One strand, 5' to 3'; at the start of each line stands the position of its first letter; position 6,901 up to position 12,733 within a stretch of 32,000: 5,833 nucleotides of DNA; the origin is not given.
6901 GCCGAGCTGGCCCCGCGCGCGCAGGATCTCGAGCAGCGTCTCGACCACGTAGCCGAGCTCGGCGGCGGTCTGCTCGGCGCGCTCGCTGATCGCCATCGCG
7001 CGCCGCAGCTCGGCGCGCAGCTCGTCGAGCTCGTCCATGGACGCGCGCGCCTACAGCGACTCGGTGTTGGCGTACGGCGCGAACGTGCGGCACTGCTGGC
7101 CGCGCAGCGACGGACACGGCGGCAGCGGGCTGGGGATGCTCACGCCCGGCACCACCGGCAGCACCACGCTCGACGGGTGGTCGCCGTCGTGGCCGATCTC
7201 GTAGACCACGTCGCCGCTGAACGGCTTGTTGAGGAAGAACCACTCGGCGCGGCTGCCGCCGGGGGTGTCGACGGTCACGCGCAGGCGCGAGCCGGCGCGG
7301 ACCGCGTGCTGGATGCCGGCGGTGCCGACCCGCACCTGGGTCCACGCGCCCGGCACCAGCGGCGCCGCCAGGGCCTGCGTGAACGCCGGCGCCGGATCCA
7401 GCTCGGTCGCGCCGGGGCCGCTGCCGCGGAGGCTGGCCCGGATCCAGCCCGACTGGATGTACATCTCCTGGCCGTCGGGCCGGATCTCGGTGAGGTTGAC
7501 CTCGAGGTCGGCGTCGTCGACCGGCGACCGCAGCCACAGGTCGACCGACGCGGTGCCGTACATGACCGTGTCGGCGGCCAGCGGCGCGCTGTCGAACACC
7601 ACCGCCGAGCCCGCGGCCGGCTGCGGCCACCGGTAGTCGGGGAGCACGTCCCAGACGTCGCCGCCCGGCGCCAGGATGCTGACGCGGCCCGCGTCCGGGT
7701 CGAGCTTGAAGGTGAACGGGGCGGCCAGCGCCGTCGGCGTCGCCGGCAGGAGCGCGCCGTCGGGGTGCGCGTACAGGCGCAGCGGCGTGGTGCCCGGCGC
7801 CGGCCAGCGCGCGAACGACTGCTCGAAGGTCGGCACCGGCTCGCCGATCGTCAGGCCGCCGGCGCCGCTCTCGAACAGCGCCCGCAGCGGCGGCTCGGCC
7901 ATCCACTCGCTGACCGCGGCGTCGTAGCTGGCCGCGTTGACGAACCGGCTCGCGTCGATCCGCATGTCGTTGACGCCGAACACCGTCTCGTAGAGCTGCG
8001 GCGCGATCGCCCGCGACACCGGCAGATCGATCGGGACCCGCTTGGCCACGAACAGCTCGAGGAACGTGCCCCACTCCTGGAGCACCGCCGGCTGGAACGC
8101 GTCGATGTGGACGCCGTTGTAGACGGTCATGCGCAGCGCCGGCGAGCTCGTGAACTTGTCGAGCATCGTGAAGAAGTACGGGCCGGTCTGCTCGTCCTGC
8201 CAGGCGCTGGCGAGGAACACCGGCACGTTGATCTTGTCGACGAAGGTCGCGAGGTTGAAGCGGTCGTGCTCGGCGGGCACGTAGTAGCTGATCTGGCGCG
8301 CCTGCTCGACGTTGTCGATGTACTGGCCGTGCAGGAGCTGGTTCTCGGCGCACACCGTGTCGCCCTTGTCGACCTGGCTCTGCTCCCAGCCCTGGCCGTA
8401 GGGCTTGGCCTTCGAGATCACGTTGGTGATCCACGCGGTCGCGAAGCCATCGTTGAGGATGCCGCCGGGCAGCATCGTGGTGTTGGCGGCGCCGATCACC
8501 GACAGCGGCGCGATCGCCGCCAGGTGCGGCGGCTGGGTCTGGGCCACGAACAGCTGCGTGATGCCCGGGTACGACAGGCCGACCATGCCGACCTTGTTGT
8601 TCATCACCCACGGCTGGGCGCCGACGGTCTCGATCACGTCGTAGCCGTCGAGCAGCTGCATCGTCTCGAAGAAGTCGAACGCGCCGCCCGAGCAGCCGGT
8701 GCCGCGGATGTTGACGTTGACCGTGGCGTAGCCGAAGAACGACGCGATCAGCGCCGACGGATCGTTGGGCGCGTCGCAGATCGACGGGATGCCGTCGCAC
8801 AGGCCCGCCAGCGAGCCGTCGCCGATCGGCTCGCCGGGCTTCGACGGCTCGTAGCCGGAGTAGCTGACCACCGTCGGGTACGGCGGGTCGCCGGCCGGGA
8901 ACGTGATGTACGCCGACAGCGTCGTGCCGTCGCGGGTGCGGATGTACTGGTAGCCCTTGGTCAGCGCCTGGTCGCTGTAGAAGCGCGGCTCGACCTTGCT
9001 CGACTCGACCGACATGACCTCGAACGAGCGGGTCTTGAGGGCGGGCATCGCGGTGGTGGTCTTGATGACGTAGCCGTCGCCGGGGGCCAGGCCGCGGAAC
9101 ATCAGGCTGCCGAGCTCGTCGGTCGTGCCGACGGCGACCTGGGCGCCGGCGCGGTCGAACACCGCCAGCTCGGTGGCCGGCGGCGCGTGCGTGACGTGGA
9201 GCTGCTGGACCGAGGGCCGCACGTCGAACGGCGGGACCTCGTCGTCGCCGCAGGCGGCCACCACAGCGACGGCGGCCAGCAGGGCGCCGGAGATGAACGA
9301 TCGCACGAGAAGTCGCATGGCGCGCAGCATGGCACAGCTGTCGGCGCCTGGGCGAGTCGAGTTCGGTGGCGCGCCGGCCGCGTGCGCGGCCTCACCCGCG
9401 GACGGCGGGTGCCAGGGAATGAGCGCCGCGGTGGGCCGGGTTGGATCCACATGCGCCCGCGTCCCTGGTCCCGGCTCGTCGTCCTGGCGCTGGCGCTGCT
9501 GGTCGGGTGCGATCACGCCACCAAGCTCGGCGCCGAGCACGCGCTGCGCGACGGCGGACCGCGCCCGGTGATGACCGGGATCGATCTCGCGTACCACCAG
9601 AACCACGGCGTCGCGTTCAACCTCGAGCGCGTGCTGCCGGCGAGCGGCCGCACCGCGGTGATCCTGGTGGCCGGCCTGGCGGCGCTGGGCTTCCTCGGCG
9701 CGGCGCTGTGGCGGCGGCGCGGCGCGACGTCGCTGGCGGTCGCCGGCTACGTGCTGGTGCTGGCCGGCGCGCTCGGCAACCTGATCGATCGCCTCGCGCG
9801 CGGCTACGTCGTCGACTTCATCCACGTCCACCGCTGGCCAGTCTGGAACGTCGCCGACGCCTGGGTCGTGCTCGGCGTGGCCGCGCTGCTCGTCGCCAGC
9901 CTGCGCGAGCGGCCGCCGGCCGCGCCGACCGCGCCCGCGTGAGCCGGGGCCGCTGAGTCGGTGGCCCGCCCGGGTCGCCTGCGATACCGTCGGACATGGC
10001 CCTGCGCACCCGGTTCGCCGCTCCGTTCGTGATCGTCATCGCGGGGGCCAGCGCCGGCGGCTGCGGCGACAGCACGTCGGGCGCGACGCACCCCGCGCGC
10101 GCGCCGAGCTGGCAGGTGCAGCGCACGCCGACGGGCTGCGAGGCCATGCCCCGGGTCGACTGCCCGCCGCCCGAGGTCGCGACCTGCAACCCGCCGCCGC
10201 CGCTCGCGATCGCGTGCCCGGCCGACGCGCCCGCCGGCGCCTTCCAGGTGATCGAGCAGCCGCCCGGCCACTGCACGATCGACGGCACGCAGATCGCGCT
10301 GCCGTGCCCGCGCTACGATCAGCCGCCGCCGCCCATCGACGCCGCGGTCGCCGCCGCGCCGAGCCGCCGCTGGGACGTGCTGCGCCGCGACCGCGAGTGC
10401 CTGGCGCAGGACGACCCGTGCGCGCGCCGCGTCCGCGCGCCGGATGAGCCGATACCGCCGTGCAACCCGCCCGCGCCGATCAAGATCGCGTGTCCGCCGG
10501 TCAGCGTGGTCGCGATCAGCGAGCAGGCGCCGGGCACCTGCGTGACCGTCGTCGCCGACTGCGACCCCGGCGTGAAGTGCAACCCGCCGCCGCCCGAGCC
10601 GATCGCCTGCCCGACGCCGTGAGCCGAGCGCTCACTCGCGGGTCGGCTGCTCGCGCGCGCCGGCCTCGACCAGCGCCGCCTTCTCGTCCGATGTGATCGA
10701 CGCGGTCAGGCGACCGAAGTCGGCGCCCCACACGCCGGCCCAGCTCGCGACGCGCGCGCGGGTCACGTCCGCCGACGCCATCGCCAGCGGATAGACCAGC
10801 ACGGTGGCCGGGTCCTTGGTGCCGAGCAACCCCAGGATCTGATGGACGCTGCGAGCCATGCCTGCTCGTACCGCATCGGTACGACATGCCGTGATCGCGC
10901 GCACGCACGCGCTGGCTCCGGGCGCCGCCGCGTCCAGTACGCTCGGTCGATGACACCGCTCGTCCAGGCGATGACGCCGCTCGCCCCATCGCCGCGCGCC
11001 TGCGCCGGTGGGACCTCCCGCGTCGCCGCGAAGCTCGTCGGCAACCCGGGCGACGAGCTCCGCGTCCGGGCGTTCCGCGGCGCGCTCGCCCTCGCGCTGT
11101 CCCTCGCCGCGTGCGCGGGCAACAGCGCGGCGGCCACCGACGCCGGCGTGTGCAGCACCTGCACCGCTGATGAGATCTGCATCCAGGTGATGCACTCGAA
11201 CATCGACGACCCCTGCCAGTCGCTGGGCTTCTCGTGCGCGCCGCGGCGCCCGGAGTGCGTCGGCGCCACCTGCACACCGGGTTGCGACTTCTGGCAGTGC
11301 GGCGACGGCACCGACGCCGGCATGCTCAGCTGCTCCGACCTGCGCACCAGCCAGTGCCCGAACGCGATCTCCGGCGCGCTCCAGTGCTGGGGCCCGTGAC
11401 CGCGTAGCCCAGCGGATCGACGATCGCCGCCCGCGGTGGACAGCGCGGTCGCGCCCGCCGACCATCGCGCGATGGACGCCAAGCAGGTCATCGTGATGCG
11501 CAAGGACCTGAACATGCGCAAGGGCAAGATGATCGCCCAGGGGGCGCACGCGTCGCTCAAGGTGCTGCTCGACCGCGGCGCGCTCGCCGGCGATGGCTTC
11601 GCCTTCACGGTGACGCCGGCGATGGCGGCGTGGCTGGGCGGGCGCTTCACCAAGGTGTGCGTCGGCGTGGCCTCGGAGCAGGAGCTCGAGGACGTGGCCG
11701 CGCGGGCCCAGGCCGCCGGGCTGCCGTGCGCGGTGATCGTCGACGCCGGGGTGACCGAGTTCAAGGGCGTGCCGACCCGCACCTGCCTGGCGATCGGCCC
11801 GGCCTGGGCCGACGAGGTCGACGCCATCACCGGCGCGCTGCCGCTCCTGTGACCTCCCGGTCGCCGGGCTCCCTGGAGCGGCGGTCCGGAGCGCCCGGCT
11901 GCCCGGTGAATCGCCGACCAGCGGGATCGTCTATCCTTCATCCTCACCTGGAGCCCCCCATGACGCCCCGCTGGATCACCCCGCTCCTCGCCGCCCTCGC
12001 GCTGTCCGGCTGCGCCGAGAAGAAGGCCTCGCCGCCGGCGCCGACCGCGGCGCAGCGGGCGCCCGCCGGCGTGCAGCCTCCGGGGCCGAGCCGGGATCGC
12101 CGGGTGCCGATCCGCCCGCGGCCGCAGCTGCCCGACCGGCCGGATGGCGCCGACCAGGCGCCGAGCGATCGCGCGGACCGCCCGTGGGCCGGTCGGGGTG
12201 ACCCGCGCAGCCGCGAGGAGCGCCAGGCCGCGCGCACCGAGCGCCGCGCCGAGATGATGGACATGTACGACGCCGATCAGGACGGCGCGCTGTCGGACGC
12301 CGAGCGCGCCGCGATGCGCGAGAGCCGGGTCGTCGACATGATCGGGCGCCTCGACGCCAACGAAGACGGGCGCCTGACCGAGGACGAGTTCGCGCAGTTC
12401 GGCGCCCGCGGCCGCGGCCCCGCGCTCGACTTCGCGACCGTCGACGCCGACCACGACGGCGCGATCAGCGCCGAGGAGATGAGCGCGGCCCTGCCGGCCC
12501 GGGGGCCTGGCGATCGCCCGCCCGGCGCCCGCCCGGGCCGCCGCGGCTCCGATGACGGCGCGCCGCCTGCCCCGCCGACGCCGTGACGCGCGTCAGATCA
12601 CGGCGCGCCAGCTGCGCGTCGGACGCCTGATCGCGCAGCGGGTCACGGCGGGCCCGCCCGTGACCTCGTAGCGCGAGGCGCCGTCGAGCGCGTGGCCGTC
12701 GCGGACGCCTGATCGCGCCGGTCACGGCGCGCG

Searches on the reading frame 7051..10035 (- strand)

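Call 50: search_protein_families(library=pfam, max_evalue=0.001, proteins=[window:7051-10035:-])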
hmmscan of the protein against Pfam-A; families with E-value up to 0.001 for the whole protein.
window:7051-10035:- (994 aa): 2 families
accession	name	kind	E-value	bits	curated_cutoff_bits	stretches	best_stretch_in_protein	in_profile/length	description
PF02129.25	Peptidase_S15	-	3.8e-31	109.2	23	1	369-644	1-261/262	X-Pro dipeptidyl-peptidase (S15 family)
PF08530.16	PepX_C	-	1.3e-22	81.3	22.5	1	710-924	2-178/217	X-Pro dipeptidyl-peptidase C-terminal non-catalytic domain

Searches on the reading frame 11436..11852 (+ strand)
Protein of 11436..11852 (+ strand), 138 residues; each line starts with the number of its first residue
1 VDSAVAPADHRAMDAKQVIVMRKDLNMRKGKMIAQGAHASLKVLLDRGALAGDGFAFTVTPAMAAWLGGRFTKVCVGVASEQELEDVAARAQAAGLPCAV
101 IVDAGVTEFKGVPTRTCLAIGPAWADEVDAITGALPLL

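Call 12: search_protein_families(library=pfam, max_evalue=0.01, proteins=[window:11436-11852:+])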
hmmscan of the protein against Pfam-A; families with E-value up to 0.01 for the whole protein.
window:11436-11852:+ (138 aa): 1 family
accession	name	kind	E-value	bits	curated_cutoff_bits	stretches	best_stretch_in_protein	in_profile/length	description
PF01981.21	PTH2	-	8.1e-32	110.3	23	1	16-138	2-115/115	Peptidyl-tRNA hydrolase PTH2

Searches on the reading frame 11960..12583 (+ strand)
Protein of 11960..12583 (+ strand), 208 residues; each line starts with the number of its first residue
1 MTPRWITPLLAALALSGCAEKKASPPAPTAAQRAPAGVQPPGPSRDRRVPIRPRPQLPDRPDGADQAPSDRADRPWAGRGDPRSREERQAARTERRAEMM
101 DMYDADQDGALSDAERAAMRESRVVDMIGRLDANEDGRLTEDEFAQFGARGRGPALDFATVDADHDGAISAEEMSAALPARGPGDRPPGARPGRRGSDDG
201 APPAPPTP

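Call 12: search_protein_families(library=pfam, max_evalue=0.01, proteins=[window:11960-12583:+])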
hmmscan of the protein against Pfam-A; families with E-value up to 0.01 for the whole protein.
seq(208 aa): 5 families
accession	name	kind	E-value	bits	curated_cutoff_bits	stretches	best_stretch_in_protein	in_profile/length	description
PF00036.39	EF-hand_1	-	2.1e-12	46.1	25.4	0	158-178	6-26/29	EF hand domain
PF13202.12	EF-hand_5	-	1.1e-11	44.1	25.9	1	157-175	3-22/25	EF hand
PF13499.12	EF-hand_7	-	1.2e-09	38.8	30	1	98-147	6-65/67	EF-hand domain pair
PF13405.12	EF-hand_6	-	9.5e-09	34.7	25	0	158-180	6-28/30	EF-hand domain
PF13833.12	EF-hand_8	-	0.00014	22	28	0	119-147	22-50/54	EF-hand domain pair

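Call 56: find_homologous_proteins(query=window:11960-12583:+, max_evalue=0.001)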
Query seq(208 aa) (208 aa): 13 proteins with E <= 0.001 among 8000 candidates.
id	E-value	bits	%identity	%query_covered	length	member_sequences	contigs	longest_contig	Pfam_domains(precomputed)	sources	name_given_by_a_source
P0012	4.3e-8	51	40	39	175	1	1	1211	PF13405.13,PF13499.13,PF13202.13,PF00036.39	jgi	jgi:Ca2+-binding EF-hand superfamily protein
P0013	5.7e-7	48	35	38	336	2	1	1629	PF13405.13,PF13499.13,PF13833.13,PF13202.13,PF23564.2,PF10591.16,PF00036.39,PF26745.1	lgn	-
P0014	6.2e-7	48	35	48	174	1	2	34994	PF13405.13,PF13499.13,PF13833.13,PF13202.13,PF23564.2,PF10591.16,PF00036.39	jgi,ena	-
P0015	9.7e-7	47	57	14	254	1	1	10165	PF13405.13,PF13499.13,PF13202.13,PF00036.39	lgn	-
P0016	2.7e-6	46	38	47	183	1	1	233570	PF13405.13,PF13499.13,PF13833.13,PF13202.13,PF00036.39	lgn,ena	-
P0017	5.8e-6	45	46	34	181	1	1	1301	PF13405.13,PF13499.13,PF13833.13,PF13202.13,PF23564.2,PF10591.16,PF00036.39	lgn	-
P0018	3.4e-5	42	48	24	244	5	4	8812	PF13405.13,PF23657.2,PF13499.13,PF13833.13,PF13202.13,PF23564.2,PF00036.39,PF26745.1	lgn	-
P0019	4.8e-5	42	43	49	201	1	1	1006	PF13405.13,PF13499.13,PF13202.13,PF00036.39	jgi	jgi:hypothetical protein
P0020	4.1e-4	38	39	55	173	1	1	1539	PF13405.13,PF00404.25,PF13499.13,PF13833.13,PF13202.13,PF00036.39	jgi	jgi:hypothetical protein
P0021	5.3e-4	38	41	24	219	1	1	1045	PF13405.13,PF13499.13,PF13833.13,PF13202.13,PF23564.2,PF00036.39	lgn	-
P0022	6.1e-4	38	36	37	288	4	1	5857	PF13405.13,PF13499.13,PF13833.13,PF13202.13,PF23564.2,PF10591.16,PF00036.39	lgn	-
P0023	7.9e-4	38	41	48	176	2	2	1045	PF13405.13,PF13499.13,PF13833.13,PF13202.13,PF10591.16,PF00036.39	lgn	-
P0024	9.5e-4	37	34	43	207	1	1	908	PF13405.13,PF13499.13,PF13202.13,PF23564.2,PF10591.16,PF00036.39,PF26745.1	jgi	jgi:hypothetical protein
